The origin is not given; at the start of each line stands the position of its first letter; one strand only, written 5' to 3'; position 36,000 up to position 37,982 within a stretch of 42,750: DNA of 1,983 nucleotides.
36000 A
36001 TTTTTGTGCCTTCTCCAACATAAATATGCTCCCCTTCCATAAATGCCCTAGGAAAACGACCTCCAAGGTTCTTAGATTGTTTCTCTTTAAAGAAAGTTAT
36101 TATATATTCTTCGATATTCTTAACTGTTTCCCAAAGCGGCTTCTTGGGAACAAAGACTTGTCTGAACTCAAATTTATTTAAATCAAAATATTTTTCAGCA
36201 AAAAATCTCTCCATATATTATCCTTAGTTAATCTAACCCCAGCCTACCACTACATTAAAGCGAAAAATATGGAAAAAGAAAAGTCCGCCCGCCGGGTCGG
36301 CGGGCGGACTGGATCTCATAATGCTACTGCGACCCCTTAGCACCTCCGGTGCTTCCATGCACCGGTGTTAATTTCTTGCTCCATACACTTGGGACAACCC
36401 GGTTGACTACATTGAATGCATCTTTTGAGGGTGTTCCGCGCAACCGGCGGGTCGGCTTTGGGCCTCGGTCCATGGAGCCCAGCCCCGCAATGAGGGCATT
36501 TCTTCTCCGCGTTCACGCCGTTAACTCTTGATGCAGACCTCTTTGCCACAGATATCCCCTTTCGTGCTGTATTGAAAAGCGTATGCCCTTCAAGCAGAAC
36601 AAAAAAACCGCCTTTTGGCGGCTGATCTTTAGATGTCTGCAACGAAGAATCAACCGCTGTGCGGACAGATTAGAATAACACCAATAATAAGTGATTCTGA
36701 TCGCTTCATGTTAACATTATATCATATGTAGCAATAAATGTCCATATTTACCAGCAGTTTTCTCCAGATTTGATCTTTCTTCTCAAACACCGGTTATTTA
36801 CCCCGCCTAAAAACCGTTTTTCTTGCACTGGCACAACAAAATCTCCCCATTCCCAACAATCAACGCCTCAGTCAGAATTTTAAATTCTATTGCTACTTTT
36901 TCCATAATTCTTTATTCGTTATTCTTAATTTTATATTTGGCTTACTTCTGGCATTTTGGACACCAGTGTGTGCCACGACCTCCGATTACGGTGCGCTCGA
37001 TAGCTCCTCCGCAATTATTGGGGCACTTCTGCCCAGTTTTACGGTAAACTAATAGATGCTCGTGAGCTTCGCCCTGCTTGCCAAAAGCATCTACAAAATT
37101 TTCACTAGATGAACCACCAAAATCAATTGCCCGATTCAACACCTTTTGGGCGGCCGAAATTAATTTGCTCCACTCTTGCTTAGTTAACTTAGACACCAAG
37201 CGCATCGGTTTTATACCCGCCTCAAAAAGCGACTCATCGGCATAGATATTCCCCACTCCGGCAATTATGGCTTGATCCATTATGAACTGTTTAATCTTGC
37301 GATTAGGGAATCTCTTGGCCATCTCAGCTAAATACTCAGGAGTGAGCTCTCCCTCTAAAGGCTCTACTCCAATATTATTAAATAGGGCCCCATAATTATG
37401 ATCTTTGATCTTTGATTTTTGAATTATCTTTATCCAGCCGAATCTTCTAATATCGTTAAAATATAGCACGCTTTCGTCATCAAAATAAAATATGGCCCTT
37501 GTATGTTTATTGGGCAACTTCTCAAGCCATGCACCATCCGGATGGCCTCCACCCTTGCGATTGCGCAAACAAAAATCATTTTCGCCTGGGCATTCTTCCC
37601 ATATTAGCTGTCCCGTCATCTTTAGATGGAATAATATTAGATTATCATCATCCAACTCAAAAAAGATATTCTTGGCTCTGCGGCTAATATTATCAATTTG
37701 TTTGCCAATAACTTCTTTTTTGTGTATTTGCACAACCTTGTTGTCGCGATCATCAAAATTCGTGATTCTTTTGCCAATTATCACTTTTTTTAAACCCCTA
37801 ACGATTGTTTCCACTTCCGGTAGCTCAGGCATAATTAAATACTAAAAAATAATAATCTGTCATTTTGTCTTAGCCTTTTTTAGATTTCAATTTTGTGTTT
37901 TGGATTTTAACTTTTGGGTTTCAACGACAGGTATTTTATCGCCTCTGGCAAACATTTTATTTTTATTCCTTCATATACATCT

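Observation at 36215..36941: Island 2: second high-GC, ORF-poor island with the same modular layout, upstream of split glmU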

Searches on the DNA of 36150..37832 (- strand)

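Call 6: search_rna_families(source=window, start=36150, end=37000, threshold=evalue, max_evalue=10, show_alignments=3)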
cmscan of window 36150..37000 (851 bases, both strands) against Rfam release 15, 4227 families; matches with E-value up to 10: 7.
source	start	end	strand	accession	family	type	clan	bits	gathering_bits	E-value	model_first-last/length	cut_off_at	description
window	36274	36379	-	RF01771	rnk_leader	Cis-reg; leader;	-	27.1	50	0.027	1-109/109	no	Enterobacteria rnk leader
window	36267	36317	-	RF02717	sno_ncR4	Gene; snRNA; snoRNA; CD-box;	-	20.3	103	0.12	1-82/82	no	Small nucleolar RNA ncR4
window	36288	36308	-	RF03058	sul1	Cis-reg; riboswitch;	-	16.1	36.2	3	31-51/56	no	sul1 RNA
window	36267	36333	+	RF03151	cyano-S1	Cis-reg; leader;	-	16.1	39.9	4.7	1-81/81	no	Cyanobacterial ribosomal protein S1 leader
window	36596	36629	+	RF01675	CrcZ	Gene; sRNA;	-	14.9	95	0.13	144-177/398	no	Pseudomonas sRNA CrcZ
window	36286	36306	-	RF01322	CRISPR-DR9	Gene; CRISPR;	-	13.9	45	8.9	5-26/37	no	CRISPR RNA direct repeat element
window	36271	36324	-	RF01043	MIR1023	Gene; miRNA;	-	12.7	90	9.9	1-165/165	no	MIR1023 microRNA precursor family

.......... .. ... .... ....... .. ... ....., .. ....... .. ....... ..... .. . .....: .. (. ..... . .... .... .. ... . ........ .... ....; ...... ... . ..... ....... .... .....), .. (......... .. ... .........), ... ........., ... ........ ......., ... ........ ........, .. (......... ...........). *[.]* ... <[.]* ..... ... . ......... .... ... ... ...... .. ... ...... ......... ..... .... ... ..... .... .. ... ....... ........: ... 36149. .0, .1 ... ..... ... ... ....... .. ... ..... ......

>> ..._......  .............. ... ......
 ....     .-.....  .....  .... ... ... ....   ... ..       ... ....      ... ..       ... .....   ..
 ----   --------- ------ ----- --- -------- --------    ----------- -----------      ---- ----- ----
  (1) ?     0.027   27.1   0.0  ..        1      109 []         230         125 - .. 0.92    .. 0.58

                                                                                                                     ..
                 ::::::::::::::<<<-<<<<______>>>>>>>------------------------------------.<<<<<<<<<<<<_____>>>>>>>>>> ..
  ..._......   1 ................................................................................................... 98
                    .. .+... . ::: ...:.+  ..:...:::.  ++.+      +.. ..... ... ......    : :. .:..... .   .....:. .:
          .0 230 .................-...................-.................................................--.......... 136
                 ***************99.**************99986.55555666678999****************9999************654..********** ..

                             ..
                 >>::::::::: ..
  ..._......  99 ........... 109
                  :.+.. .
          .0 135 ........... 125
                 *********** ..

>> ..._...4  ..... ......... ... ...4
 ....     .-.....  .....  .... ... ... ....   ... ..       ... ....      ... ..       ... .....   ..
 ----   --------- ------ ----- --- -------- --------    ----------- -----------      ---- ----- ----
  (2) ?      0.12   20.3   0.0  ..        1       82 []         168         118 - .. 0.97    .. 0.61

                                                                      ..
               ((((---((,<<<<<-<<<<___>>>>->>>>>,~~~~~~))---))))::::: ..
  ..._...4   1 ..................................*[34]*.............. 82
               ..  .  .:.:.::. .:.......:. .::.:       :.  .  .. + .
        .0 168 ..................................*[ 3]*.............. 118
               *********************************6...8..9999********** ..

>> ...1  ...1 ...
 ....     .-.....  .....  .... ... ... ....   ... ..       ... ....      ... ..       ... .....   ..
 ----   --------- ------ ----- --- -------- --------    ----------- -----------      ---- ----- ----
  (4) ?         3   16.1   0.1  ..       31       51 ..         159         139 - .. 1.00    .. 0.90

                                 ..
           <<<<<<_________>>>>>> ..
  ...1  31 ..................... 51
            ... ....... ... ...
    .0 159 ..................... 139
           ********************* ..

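Call 28: search_dna_similar(query=window:36282-36560:-, collection=phages, mode=distant, max_evalue=0.01)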
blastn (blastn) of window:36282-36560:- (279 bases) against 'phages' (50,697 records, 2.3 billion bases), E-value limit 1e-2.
No match.

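Call 29: search_dna_similar(query=L007:7700-8075:+, collection=phages, mode=distant, max_evalue=0.01)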
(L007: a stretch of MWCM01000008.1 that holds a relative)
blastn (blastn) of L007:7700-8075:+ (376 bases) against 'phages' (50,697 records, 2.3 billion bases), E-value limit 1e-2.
No match.

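Call 67: build_rna_model(alignment_id=A5, structure=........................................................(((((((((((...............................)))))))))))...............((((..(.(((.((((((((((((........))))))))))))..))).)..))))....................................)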
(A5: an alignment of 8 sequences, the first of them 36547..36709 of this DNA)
Model R1 built from alignment A5 (8 sequences, 217 columns); structure: as given.
model positions 175; base pairs 31; branch points 1; effective number of sequences 4.16; information 0.59 bits per position. Calibrated on 0.2 Mb of random sequence (short: E-values are rough).
structure used (alignment columns):
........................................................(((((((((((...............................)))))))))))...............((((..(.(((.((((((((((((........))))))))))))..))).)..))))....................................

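Call 68: search_with_rna_model(model_id=R1, sources=[window, L006, L007, L008, L009, L010, L011, L012, L013, L014, L015, L016, L017, L018, L019, L020, L021, L022, L023, L024, L025, L026, L027], max_evalue=10)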
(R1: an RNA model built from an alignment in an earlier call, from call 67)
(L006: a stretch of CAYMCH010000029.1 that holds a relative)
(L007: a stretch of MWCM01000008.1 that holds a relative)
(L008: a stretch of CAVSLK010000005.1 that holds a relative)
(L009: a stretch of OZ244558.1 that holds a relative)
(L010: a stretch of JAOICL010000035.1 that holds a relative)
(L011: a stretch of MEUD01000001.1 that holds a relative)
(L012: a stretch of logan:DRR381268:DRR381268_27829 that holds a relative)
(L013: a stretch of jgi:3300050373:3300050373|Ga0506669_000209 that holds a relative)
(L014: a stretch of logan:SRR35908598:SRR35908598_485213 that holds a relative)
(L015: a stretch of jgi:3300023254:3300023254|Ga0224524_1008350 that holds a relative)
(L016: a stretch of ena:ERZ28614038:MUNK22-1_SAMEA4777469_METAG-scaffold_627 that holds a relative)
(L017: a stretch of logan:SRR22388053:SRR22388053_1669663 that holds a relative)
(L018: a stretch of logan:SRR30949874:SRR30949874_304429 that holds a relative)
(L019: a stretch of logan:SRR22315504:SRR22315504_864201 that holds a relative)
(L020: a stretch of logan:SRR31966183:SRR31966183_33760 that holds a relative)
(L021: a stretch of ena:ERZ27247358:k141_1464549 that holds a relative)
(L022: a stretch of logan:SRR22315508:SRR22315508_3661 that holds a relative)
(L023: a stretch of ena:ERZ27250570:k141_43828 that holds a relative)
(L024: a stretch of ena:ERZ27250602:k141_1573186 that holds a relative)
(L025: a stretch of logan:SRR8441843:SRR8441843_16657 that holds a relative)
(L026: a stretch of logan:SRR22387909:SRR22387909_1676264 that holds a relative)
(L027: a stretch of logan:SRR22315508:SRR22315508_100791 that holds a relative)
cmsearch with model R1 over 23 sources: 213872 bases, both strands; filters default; matches with E-value up to 10: 35.
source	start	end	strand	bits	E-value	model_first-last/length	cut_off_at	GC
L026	166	340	+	141.5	1.1e-29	1-175/175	no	0.4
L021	7823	8003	+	139.7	2.8e-29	1-175/175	no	0.41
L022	529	709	+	139.7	2.8e-29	1-175/175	no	0.41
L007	7556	7717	+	136.4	1.7e-28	1-175/175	no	0.38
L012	5418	5579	+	136.4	1.7e-28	1-175/175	no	0.38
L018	24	200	+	136.3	1.7e-28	1-175/175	no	0.38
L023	7855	8037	+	135.6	2.5e-28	1-175/175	no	0.38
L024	922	1104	+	135.6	2.5e-28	1-175/175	no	0.38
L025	371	553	+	135.6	2.5e-28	1-175/175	no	0.38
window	36545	36709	-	131.8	1.8e-27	1-175/175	no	0.44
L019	2114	2292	+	130.8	3e-27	1-175/175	no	0.41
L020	512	690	+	130.8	3e-27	1-175/175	no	0.41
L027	264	449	+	128.7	9.3e-27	1-175/175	no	0.45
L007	11532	11658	+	27.5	0.0012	53-169/175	no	0.41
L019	2138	2260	-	26.8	0.0018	1-175/175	no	0.39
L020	536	658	-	26.8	0.0018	1-175/175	no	0.39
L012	9394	9520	+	25.3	0.0039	53-169/175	no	0.41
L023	7891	8011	-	25.2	0.004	1-175/175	no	0.4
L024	958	1078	-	25.2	0.004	1-175/175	no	0.4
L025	407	527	-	25.2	0.004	1-175/175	no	0.4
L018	44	173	-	24.1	0.0073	1-175/175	no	0.4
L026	125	313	-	17.2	0.26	1-175/175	no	0.37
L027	294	416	-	17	0.3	1-175/175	no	0.45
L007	7587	7699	-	15.2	0.76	1-175/175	no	0.39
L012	5449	5561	-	15.2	0.76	1-175/175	no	0.39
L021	7875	7920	-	14.4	1.1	53-97/175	no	0.33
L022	581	626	-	14.4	1.1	53-97/175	no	0.33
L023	6985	7056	+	11.9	4.3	1-175/175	no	0.33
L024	52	123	+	11.9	4.3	1-175/175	no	0.33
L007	4428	4489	+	11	7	1-175/175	no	0.27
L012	2290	2351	+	11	7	1-175/175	no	0.27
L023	4588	4720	+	10.9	7.5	1-175/175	no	0.41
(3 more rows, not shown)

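Call 80: search_with_rna_model(model_id=R1, sources=[L028, L029, L030, L031, L032], max_evalue=0.01)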
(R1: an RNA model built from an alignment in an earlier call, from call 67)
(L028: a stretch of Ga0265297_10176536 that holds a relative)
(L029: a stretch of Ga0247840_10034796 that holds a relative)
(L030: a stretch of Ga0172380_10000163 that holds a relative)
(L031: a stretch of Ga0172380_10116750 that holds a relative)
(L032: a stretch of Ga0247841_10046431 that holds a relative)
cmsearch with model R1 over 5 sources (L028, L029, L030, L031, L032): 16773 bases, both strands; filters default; matches with E-value up to 0.01: 8.
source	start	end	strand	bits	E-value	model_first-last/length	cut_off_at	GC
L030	2760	2940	+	139.7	2.2e-30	1-175/175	no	0.41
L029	366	548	+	135.6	1.9e-29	1-175/175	no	0.38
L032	2774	2956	+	135.6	1.9e-29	1-175/175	no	0.38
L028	160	335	+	95.3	3.1e-20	1-175/175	no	0.4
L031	1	81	+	54.9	5.3e-11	98-175/175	5'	0.38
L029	402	522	-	25.2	0.00032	1-175/175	no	0.4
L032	2810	2930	-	25.2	0.00032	1-175/175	no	0.4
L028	193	308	-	24.9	0.00037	1-175/175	no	0.4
